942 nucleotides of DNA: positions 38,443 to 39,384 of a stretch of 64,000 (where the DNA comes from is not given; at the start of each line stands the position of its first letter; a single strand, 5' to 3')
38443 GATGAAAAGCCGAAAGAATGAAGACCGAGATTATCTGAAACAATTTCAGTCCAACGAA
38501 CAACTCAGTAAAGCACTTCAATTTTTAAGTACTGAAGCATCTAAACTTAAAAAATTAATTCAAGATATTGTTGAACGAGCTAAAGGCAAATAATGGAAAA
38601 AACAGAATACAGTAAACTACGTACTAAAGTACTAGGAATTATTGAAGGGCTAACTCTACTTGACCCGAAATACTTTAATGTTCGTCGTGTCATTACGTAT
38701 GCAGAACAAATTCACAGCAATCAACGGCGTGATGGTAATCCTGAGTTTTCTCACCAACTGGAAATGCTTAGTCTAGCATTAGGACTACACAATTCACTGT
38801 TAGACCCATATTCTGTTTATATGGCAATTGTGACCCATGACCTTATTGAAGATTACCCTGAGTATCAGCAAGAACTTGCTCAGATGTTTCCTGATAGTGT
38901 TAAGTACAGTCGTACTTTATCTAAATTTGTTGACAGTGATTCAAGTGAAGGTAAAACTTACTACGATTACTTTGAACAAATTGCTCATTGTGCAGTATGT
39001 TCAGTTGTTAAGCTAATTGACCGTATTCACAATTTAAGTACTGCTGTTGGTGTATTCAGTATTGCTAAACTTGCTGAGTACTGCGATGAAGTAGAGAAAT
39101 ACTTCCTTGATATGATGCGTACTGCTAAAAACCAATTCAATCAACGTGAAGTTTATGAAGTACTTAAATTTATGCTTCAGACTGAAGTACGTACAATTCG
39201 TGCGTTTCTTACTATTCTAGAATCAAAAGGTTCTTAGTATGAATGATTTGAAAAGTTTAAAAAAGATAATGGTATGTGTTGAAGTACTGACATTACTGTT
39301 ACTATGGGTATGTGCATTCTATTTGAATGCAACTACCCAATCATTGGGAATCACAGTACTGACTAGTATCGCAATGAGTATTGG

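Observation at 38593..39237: Phage-encoded small alarmone hydrolase (SpoT/Mesh1 HD domain)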

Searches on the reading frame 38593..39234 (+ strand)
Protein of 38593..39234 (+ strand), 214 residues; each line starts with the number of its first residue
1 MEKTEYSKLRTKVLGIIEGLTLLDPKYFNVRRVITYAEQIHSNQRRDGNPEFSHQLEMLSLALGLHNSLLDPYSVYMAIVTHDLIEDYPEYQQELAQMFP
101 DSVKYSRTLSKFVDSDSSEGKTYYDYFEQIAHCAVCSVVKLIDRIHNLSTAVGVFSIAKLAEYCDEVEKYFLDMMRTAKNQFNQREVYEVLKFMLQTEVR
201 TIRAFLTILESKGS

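Call 3: search_protein_families(library=pfam, proteins=[window:38593-39234:+], max_evalue=10)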
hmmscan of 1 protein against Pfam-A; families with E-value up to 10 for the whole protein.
window:38593-39234:+ (214 aa): 5 families
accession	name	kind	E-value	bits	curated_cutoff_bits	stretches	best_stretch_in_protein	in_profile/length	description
PF13328.12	HD_4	-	1.9e-05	24.9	27.2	1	35-149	3-125/156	HD domain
PF01966.28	HD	-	0.0096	16.6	22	1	52-117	2-73/116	HD domain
PF04857.26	CAF1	-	0.059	13.1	24.2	1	62-103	208-247/320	CAF1 family ribonuclease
PF17939.6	TetR_C_30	-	0.097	13.4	26.3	1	160-202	40-82/115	Tetracyclin repressor-like, C-terminal domain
PF22694.1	CtpB_N-like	-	0.12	13.3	27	1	64-78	68-82/85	Activating protease CtpB N-terminal domain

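Call 4: search_protein_families(library=phrogs, proteins=[window:38593-39234:+], max_evalue=1)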
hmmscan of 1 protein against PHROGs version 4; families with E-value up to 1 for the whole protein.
window:38593-39234:+ (214 aa): 4 families
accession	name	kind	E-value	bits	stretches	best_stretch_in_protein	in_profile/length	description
phrog_15275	-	unknown function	3.3e-112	374.6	1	1-208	1-208/223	-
phrog_990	-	other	4.8e-10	40.2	1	29-181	154-301/374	metal-dependent phosphohydrolase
phrog_13669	-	unknown function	0.27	12.6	1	94-161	55-122/127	-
phrog_9807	-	tail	0.48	8.6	1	104-203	1399-1488/1972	tail length tape measure protein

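Call 5: search_protein_families(library=ncbifam, proteins=[window:38593-39234:+], max_evalue=10)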
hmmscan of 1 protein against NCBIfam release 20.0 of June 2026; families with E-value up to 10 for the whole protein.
window:38593-39234:+ (214 aa): 2 families
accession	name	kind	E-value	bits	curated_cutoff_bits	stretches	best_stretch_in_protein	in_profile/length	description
TIGR00691.1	spoT_relA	subfamily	1.8e-07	29.9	499.2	1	35-150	3-121/687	RelA/SpoT family protein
NF008303.0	PRK11092.1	equivalog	5.6e-05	21.5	947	1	30-151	23-147/702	bifunctional GTP diphosphokinase/guanosine-3',5'-bis pyrophosphate 3'-pyrophosphohydrolase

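Call 6: search_solved_structures(query=window:38593-39234:+, max_evalue=10, show_alignments=3)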
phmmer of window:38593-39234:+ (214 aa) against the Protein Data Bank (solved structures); distinct sequences matched with E-value up to 10: 17.
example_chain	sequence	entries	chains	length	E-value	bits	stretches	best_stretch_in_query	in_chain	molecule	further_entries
7qps_A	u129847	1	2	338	1.7e-05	28.2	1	36-177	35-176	ACT domain protein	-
7qpr_A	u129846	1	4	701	6.3e-05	26.3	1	36-177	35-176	ACT domain protein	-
7ohg_A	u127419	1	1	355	0.00012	25.4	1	27-151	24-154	Guanosine-3',5'-bis(Diphosphate) 3'-pyrophosphohydrolase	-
6s2t_A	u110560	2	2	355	0.00012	25.4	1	27-151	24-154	(P)ppGpp synthetase I, SpoT/RelA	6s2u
6s2v_A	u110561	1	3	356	0.00012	25.4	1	27-151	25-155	(P)ppGpp synthetase I, SpoT/RelA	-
6yvc_A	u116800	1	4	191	0.00018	24.8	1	35-168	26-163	Bifunctional (P)ppGpp synthetase/guanosine-3',5'-bis(Diphosphate) 3'-pyrophosphohydrolase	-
5xnx_A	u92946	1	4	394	0.00019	24.8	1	31-150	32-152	Bifunctional (p)ppGpp synthase/hydrolase RelA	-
6z3n_AAA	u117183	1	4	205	0.00021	24.6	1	35-168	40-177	Hydrolase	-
8acu_A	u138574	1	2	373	0.00025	24.4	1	27-151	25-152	GTP pyrophosphokinase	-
6yxa_A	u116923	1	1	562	0.00048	23.4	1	28-151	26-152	GTP pyrophosphokinase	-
6z3o_AAA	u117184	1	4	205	0.00055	23.2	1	35-168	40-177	Small Alarmone Hydrolase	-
7oiw_A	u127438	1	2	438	0.00096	22.5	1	29-151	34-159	GTP pyrophosphokinase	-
7p1y_BBB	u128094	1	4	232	0.0029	20.9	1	12-174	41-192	HD domain-containing protein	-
8fr8_I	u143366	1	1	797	0.004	20.4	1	31-150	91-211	GTP pyrophosphokinase RelA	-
3nqw_A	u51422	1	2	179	0.06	16.6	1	33-149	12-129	CG11900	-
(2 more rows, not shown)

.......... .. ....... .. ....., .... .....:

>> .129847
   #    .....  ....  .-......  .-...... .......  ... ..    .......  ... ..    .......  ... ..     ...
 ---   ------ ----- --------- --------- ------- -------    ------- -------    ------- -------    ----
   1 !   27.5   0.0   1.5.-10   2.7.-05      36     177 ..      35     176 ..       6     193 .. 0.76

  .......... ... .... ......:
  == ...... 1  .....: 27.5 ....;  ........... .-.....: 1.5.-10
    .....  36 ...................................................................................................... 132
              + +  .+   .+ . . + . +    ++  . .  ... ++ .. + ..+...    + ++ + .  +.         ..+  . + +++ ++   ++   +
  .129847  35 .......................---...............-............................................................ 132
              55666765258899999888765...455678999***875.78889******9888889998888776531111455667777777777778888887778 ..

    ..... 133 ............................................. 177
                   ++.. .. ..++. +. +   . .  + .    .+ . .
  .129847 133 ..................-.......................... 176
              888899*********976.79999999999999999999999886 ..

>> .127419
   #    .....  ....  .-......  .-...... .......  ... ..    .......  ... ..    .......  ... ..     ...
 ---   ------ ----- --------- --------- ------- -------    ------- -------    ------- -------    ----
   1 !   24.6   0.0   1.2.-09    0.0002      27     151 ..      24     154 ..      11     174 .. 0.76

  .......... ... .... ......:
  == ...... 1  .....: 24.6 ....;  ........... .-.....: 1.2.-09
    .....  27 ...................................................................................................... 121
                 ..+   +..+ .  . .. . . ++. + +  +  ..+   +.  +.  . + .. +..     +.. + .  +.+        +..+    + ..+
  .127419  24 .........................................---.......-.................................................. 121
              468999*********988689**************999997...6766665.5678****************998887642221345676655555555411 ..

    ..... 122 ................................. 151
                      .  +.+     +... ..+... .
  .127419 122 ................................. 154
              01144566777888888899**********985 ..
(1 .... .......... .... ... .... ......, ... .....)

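Call 8: search_dna_similar(query=window:38593-39234:+, collection=phages, mode=protein, max_rows=40, rows=spread)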
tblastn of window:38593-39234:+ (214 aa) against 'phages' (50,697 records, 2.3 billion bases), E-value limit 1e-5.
Records with a match: 36; places in all: 36; records where one place covers at least 80% of the query: 36.
Best place of each record, by identity: >=99% 2; 80-90% 2; 60-80% 23; <60% 9.
By first word of the organism name: Klebsiella 10; Erwinia 8; Yersinia 4; Salmonella 4; Cronobacter 2; Pectobacterium 2; Xanthomonas 2; Serratia 2; Sinorhizobium 1; Ralstonia 1.
By host as written in the record: - 5; Klebsiella pneumoniae 5; Erwinia amylovora SNUABM_01 3; Erwinia amylovora 3; Cronobacter sakazakii 2; Pectobacterium carotovorum subsp. carotovorum strain CBBL19-1-37 2; Xanthomonas vesicatoria 2; Serratia marcescens UCC2017 2; and 10 more.
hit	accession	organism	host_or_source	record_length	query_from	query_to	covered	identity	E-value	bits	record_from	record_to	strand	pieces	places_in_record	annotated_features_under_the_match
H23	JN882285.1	Cronobacter phage vB_CsaM_GAP32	Cronobacter sakazakii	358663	1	214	100%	100.0%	8e-133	416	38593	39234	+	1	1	hypothetical protein (x2)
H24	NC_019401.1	Cronobacter phage vB_CsaM_GAP32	Cronobacter sakazakii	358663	1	214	100%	100.0%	8e-133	416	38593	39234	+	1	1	hypothetical protein (x2)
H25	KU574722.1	Pectobacterium phage vB_PcaM_CBB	Pectobacterium carotovorum subsp. ...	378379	1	211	99%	82.9%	2e-109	350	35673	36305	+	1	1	hypothetical protein (x2)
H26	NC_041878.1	Pectobacterium phage vB_PcaM_CBB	Pectobacterium carotovorum subsp. ...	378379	1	211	99%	82.9%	2e-109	350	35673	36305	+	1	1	hypothetical protein (x2)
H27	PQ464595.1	Erwinia phage Kaldavass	Erwinia aphidicola W09_2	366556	1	209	98%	75.1%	5e-93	302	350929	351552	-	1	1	hypothetical protein (x2)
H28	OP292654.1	Xanthomonas phage XbC2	Xanthomonas vesicatoria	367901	1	210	98%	73.8%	3e-91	297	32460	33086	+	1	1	hypothetical protein (x2)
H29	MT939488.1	Erwinia phage pEa_SNUABM_50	Erwinia amylovora SNUABM_01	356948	5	206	94%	76.7%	2e-91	298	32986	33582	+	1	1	hypothetical protein (x2)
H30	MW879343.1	Erwinia phage pEa_SNUABM_44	Erwinia amylovora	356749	5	206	94%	76.7%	2e-91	298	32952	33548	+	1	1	hypothetical protein (x2)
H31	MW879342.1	Erwinia phage pEa_SNUABM_19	Erwinia amylovora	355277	5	206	94%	76.7%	2e-91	298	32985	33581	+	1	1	hypothetical protein (x2)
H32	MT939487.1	Erwinia phage pEa_SNUABM_47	Erwinia amylovora SNUABM_01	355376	5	206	94%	76.7%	2e-91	298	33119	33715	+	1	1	hypothetical protein (x2)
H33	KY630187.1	Serratia phage BF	Serratia marcescens UCC2017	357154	5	206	94%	76.7%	2e-91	298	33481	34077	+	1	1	hypothetical protein (x2)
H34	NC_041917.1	Serratia phage BF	Serratia marcescens UCC2017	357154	5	206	94%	76.7%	2e-91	298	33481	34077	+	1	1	hypothetical protein (x2)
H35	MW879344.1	Erwinia phage pEa_SNUABM_49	Erwinia amylovora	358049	5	206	94%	76.7%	2e-91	298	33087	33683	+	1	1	hypothetical protein (x2)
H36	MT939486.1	Erwinia phage pEa_SNUABM_12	Erwinia amylovora SNUABM_01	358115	5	206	94%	76.2%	6e-91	296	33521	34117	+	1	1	hypothetical protein (x2)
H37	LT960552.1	Yersinia phage fHe-Yen9-03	-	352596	1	208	97%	71.8%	7e-88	288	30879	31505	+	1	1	g060: hypothetical protein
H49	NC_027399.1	Klebsiella phage K64-1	Klebsiella pneumoniae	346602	3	206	95%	62.3%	3e-78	260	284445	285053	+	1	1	phosphohydrolase | membrane protein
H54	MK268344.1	Salmonella phage Munch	Salmonella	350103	1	205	96%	55.1%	2e-64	221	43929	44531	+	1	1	hypothetical protein (x2)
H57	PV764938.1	Sinorhizobium phage Phosso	Sinohrizobium meliloti NRRL L-50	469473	22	199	83%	31.1%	2e-16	83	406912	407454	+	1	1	hypothetical protein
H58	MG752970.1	Ralstonia phage RsoM2USA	Ralstonia solanacearum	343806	22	201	84%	30.1%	3e-13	73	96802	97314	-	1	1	hypothetical protein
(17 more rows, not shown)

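Call 12: search_protein_families(library=padloc, proteins=[window:38593-39234:+], max_evalue=0.1)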
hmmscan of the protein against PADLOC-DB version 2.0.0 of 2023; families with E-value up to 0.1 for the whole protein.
window:38593-39234:+ (214 aa): 0 families

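Call 13: find_homologous_proteins(query=window:38593-39234:+, max_evalue=0.001)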
Query window:38593-39234:+ (214 aa): 98 proteins with E <= 0.001 among 208 candidates.
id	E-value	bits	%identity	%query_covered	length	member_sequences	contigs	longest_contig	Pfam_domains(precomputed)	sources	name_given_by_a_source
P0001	2.8e-136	470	100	100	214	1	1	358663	PF13328.13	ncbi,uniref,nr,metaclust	ncbi:hypothetical protein GAP32_074 [Cronobacter phage vB_CsaM_GAP32]|uniref:Uncharacterized protein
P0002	5.4e-113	394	83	99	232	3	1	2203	-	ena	-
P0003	9.2e-113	393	82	99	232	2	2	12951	-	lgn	-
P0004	2.6e-111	388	82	99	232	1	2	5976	-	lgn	-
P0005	4.7e-109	381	81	98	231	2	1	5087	-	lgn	-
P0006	1.2e-108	380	81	99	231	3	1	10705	-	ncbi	-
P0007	2.1e-108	379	80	98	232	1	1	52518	-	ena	-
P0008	2.9e-104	365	77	99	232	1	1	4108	-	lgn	-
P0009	3.1e-104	365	79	98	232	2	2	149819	-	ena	-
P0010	8.8e-102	357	77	98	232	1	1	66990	PF13328.13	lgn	-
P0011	2.1e-101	356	76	100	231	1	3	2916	-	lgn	-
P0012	6.0e-99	348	74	99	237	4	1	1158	-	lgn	-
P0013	1.5e-98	347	75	98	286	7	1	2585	-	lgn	-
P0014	5.5e-98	345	75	98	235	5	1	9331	PF13328.13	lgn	-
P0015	1.2e-97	344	77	96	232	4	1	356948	-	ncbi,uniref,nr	ncbi:hypothetical protein pEaSNUABM50_00065 [Erwinia phage pEa_SNUABM_50]|uniref:Phosphohydrolase n=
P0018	2.2e-95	336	71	99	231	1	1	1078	PF13328.13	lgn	-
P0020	1.7e-94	333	71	98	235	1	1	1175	PF13328.13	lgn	-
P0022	1.2e-93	331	71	99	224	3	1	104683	PF13328.13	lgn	-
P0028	2.6e-89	316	64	99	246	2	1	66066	PF13328.13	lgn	-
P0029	8.1e-88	312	65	96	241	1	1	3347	PF13328.13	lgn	-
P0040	2.7e-76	274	59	100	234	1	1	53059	PF13328.13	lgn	-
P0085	1.6e-62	229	53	98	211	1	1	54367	-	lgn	-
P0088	1.6e-56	209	53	98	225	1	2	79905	-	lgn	-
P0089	5.3e-37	146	42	91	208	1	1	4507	PF13328.13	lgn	-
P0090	5.2e-35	139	38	94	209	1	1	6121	PF13328.13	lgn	-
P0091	2.1e-33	134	37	95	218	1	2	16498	PF13328.13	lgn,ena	-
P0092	1.3e-31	128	40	93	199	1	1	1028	PF13328.13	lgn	-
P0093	7.3e-31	126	40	91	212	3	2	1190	PF13328.13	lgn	-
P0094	1.1e-28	119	40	91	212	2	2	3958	PF13328.13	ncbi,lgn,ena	-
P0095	6.4e-28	116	37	86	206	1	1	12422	PF13328.13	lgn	-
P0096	1.7e-26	111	36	85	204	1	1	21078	PF13328.13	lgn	-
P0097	2.0e-19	88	31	86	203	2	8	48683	PF13328.13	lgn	-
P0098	1.3e-14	73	29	85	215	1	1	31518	PF13328.13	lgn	-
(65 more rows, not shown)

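Call 22: search_solved_structures(query=A1, max_evalue=0.01, show_alignments=5)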
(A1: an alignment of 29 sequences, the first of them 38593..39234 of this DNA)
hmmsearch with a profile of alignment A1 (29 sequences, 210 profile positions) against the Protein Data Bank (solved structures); distinct sequences matched with E-value up to 0.01: 22.
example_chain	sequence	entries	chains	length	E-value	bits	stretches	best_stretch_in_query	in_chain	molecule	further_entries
7oiw_A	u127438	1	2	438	1.8e-15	60.2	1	23-174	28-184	GTP pyrophosphokinase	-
7qps_A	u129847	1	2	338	1e-13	54.5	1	24-174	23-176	ACT domain protein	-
7qpr_A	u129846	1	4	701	4.5e-13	52.4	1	24-174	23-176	ACT domain protein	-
8acu_A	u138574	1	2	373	1.4e-12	50.7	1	24-174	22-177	GTP pyrophosphokinase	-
6yxa_A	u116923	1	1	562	2.7e-12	49.8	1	24-174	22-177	GTP pyrophosphokinase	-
7ohg_A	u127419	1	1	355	3.6e-12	49.4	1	28-173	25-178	Guanosine-3',5'-bis(Diphosphate) 3'-pyrophosphohydrolase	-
6s2t_A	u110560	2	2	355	3.6e-12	49.4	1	28-173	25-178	(P)ppGpp synthetase I, SpoT/RelA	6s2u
6s2v_A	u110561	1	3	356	3.6e-12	49.4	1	28-173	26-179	(P)ppGpp synthetase I, SpoT/RelA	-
7p1y_BBB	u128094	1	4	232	3.9e-11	46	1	34-174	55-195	HD domain-containing protein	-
8fr8_I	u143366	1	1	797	4.1e-11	46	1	30-172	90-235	GTP pyrophosphokinase RelA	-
1vj7_A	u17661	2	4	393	4.2e-11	45.9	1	28-174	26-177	Bifunctional RELA/SPOT | Bifunctional (p)ppGpp synthase/hydrolase RelA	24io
5xnx_A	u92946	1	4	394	4.9e-11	45.7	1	29-172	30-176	Bifunctional (p)ppGpp synthase/hydrolase RelA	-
6yvc_A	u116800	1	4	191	1.6e-10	44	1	74-165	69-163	Bifunctional (P)ppGpp synthetase/guanosine-3',5'-bis(Diphosphate) 3'-pyrophosphohydrolase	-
9s6k_B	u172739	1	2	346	1.8e-10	43.9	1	5-173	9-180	GTP pyrophosphokinase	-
6z3n_AAA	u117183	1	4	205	1.8e-10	43.8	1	74-165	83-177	Hydrolase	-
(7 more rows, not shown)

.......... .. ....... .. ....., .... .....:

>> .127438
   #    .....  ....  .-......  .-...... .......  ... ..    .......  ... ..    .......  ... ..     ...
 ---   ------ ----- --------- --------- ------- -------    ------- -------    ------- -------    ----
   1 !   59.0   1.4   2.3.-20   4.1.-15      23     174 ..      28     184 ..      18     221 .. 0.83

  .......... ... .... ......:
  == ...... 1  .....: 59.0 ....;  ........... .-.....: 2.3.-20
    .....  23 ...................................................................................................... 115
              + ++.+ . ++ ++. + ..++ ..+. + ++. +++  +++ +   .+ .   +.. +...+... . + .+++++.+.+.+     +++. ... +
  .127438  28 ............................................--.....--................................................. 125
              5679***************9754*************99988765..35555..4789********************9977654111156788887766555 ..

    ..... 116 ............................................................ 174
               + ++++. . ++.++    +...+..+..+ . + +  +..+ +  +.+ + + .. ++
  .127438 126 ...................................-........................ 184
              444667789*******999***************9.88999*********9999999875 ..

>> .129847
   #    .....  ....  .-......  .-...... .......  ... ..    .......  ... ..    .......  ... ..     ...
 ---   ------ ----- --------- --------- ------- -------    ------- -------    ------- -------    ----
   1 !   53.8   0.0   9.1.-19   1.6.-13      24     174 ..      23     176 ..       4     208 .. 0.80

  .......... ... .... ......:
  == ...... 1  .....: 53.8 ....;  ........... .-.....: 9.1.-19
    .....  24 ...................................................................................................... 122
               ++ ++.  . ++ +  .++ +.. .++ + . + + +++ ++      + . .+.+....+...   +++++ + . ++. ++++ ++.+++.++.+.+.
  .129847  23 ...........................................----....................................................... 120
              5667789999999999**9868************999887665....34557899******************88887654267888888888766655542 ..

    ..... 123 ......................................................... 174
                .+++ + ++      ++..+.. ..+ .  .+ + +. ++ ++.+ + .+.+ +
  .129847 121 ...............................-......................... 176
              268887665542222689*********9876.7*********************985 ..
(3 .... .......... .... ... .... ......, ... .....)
